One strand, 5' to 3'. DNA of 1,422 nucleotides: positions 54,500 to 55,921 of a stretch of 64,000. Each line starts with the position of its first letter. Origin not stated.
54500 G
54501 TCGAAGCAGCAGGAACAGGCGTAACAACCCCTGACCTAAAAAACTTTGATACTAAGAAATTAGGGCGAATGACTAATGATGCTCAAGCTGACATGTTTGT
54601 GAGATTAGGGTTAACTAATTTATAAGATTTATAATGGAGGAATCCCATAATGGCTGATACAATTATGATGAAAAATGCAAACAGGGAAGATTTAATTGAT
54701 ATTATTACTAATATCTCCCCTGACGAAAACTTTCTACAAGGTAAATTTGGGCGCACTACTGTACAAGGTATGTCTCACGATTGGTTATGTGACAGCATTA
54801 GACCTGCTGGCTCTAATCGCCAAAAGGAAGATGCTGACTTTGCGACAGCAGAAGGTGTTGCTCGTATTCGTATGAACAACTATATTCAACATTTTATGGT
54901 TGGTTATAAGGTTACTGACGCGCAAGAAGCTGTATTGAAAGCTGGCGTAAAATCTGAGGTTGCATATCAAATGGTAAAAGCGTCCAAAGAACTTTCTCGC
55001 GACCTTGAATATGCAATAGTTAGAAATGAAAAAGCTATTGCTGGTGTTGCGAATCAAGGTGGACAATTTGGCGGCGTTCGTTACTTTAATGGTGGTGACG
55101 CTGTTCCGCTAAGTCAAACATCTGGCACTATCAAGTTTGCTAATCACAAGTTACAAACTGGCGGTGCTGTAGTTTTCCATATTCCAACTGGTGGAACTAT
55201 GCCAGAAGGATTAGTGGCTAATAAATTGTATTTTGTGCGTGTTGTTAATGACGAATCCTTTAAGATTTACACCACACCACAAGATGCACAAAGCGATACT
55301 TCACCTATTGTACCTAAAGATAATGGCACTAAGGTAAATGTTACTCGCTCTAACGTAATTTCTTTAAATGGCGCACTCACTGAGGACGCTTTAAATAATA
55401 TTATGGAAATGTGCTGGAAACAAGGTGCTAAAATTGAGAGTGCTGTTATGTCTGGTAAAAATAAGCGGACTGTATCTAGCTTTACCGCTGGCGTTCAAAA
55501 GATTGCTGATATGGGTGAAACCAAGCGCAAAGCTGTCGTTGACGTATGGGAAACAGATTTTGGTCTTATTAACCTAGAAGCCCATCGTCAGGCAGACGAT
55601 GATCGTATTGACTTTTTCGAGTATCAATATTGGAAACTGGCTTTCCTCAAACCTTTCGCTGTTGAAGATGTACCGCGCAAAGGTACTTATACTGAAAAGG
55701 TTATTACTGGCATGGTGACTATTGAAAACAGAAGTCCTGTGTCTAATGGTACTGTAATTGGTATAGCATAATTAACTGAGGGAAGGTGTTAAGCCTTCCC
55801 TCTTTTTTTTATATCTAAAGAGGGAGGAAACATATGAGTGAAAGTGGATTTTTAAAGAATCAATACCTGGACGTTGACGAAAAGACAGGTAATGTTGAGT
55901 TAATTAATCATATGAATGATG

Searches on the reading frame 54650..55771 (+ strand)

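Call 28: search_protein_families(library=phrogs, proteins=[window:54650-55771:+], max_evalue=0.00001)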
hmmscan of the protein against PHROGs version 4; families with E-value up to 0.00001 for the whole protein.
window:54650-55771:+ (373 aa): 1 family
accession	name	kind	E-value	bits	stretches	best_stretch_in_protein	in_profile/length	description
phrog_1328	-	head and packaging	3e-51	176.3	1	9-371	18-305/583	major head protein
